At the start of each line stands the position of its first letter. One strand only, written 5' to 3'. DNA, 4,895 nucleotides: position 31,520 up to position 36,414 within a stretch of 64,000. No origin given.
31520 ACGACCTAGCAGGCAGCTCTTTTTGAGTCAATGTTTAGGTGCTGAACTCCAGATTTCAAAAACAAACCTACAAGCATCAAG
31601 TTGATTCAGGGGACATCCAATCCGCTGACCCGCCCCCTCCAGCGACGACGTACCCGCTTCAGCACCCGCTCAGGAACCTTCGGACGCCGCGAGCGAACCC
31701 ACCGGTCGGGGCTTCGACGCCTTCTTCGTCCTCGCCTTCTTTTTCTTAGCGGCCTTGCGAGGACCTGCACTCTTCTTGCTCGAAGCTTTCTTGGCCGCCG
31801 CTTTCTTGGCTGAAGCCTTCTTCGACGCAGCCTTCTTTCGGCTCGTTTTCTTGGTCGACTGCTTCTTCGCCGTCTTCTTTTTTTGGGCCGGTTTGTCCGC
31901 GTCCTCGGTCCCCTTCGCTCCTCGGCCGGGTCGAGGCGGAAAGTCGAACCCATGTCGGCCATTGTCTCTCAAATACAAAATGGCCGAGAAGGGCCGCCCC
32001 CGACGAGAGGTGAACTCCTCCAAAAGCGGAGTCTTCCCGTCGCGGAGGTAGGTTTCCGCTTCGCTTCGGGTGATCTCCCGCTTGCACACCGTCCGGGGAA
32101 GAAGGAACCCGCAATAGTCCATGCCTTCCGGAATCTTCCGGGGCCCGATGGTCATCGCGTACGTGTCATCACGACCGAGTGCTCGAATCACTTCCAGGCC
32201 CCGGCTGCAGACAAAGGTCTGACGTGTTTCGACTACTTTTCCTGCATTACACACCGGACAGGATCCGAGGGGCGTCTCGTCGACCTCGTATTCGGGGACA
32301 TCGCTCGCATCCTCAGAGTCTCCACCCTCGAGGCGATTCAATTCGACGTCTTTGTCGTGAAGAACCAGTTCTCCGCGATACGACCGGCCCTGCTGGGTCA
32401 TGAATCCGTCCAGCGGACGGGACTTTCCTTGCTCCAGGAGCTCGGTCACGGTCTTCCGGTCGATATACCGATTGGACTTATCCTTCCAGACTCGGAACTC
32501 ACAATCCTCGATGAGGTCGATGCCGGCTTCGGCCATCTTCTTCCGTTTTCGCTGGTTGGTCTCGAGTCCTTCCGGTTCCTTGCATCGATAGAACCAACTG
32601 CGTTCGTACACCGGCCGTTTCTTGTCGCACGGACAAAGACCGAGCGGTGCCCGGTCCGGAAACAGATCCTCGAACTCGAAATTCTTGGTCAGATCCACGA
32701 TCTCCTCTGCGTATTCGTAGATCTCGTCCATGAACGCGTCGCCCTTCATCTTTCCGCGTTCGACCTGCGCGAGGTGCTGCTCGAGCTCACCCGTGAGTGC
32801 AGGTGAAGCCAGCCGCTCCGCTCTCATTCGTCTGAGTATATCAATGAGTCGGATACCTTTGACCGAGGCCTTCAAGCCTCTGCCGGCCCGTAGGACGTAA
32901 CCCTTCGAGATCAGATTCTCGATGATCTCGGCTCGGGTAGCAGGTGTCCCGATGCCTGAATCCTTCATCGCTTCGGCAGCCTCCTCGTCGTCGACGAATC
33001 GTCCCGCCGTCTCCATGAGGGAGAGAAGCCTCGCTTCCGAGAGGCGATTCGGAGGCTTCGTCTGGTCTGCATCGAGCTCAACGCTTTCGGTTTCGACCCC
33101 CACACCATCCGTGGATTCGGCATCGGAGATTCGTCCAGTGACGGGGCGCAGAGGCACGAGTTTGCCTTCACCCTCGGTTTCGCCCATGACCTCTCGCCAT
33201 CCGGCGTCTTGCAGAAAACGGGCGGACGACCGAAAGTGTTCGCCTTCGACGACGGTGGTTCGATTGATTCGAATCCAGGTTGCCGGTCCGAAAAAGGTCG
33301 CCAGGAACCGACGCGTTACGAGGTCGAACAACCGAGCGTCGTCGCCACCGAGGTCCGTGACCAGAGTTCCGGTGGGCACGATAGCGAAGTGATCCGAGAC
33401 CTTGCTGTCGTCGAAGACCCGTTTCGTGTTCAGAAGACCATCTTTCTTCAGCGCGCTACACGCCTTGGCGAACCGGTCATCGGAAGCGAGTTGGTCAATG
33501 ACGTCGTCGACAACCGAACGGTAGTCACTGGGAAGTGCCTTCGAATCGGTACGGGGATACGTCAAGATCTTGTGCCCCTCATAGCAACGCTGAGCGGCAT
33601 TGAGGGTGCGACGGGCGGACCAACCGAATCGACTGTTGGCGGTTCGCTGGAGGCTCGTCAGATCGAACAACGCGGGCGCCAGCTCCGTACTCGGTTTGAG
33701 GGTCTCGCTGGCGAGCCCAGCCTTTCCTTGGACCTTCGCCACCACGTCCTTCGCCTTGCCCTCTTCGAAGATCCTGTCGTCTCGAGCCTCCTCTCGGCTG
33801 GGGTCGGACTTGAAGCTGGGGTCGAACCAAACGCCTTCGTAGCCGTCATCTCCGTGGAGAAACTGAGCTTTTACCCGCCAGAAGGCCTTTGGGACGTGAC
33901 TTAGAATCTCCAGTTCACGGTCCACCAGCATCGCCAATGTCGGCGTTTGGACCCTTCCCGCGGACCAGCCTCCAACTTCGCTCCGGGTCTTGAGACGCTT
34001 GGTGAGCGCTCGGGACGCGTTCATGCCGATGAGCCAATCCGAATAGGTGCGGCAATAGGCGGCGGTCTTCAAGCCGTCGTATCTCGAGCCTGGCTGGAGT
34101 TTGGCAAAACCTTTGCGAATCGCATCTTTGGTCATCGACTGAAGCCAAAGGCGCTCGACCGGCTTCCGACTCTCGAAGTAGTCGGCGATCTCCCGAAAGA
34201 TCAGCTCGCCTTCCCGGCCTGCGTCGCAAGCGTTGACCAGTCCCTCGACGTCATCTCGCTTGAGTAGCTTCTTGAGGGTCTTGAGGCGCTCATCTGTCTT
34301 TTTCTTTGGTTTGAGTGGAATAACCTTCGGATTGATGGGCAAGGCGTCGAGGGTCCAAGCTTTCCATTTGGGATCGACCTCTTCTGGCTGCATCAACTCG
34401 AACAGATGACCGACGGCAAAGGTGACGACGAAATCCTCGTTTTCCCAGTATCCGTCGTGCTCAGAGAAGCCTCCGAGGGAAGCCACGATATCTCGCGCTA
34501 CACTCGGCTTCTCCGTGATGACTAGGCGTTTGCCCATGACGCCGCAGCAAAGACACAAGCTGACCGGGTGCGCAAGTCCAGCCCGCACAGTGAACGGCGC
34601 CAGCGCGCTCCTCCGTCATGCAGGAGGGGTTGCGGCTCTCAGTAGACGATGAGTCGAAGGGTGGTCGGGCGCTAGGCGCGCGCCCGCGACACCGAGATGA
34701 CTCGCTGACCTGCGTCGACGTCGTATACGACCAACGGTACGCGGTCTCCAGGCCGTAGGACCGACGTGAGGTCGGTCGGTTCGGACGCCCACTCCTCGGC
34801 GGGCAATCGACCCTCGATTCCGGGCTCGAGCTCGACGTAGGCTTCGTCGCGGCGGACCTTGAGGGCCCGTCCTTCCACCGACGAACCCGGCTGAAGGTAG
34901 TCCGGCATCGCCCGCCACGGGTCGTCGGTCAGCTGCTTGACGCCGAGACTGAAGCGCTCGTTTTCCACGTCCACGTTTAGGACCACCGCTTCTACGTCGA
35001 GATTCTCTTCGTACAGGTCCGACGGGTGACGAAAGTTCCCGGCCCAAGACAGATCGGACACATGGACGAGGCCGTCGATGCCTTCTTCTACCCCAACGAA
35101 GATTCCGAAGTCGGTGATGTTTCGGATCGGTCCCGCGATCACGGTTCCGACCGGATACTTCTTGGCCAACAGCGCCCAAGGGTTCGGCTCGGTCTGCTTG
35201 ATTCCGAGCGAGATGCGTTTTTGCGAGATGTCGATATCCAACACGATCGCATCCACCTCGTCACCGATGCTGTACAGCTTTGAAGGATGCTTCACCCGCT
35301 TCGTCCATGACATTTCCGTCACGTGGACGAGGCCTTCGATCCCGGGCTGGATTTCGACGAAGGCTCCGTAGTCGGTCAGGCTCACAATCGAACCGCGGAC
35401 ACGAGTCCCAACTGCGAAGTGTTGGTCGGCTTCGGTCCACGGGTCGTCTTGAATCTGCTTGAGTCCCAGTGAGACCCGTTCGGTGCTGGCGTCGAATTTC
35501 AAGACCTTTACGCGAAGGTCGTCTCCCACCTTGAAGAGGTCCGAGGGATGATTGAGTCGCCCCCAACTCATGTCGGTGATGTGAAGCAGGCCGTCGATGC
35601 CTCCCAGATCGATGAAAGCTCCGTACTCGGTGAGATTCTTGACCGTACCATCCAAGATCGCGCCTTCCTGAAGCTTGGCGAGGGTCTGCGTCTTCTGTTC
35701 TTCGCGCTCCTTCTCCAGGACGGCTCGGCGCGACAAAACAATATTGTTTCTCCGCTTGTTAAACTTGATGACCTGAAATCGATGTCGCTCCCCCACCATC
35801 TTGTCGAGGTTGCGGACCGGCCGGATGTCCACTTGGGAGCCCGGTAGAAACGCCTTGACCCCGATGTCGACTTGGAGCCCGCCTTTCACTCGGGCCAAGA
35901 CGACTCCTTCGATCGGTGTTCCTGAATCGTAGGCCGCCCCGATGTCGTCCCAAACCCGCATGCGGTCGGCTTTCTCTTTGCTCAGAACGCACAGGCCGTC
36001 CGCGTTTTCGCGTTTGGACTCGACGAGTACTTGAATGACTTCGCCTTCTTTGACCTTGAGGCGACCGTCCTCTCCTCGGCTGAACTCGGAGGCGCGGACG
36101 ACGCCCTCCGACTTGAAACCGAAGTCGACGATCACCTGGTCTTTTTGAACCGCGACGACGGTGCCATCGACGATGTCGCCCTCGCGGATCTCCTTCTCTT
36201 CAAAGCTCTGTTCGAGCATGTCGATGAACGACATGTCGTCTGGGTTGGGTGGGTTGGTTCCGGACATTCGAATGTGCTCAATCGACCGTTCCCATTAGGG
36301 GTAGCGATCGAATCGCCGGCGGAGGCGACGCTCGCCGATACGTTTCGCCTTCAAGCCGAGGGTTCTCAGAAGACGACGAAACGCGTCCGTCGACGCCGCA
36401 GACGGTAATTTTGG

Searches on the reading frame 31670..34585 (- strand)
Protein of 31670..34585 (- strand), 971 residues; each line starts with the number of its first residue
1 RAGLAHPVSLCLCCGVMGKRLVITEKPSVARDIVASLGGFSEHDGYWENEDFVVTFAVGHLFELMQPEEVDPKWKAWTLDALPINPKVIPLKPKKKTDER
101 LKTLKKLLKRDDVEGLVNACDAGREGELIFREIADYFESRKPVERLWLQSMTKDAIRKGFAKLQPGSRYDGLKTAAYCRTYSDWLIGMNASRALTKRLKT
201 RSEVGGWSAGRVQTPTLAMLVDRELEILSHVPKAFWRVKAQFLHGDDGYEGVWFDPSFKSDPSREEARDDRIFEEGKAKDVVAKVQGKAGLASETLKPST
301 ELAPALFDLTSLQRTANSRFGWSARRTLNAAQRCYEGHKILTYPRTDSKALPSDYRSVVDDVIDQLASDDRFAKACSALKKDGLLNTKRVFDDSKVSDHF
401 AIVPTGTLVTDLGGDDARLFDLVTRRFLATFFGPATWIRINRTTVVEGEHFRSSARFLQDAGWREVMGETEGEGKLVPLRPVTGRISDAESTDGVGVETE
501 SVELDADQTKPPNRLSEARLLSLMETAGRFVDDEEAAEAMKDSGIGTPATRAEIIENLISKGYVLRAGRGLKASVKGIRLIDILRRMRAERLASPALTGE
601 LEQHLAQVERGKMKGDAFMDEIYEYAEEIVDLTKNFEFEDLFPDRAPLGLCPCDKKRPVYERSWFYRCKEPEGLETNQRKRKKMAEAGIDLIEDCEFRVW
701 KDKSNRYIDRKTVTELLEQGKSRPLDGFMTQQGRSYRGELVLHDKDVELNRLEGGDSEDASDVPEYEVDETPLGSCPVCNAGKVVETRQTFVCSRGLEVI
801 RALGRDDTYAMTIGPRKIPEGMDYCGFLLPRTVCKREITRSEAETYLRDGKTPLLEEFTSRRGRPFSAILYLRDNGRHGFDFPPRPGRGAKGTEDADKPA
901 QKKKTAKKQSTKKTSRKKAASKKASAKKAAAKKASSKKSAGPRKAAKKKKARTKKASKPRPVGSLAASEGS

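Call 72: search_protein_families(library=pfam, proteins=[window:31670-34585:-], max_evalue=0.00001)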
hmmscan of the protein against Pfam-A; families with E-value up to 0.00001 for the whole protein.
window:31670-34585:- (971 aa): 3 families
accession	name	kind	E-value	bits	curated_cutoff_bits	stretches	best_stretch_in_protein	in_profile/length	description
PF01131.25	Topoisom_bac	-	3.2e-101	339.7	35.1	1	170-620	4-411/411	DNA topoisomerase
PF13342.12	Toprim_Crpt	-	3.6e-27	94.6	32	2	825-883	2-60/60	C-terminal repeat of topoisomerase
PF01751.28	Toprim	-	3.2e-09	37.3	23.1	1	21-138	2-81/96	Toprim domain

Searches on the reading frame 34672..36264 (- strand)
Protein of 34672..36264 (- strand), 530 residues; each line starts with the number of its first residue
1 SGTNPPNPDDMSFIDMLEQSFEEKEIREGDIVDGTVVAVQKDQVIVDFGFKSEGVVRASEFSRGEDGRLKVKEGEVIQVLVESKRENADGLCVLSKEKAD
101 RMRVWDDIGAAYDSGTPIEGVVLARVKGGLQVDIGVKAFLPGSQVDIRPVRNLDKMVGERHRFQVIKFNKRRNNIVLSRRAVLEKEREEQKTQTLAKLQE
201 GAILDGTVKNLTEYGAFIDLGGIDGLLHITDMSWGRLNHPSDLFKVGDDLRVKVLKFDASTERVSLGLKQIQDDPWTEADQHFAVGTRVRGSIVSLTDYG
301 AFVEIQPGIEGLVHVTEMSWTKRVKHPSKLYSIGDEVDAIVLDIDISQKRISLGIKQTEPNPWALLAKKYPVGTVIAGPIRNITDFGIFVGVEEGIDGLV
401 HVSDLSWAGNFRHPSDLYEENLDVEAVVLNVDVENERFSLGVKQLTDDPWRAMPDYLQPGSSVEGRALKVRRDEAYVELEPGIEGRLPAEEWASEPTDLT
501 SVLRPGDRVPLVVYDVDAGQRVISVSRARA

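Call 72: search_protein_families(library=pfam, proteins=[window:34672-36264:-], max_evalue=0.00001)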
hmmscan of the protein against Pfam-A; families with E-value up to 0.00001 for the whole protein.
window:34672-36264:- (530 aa): 4 families
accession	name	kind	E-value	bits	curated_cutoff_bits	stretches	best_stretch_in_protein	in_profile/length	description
PF00575.29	S1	-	2.6e-81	268.4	22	6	197-269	1-74/74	S1 RNA binding domain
PF23459.1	S1_RRP5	-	6.9e-27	94.3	27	0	198-267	1-71/72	RRP5 S1 domain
PF21710.3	Spt6_S1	-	4.7e-15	56.1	27.5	0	278-353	9-84/91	Spt6, S1/OB domain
PF17092.11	PCB_OB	-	3.6e-06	28.1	27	0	278-329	24-75/111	Penicillin-binding protein OB-like domain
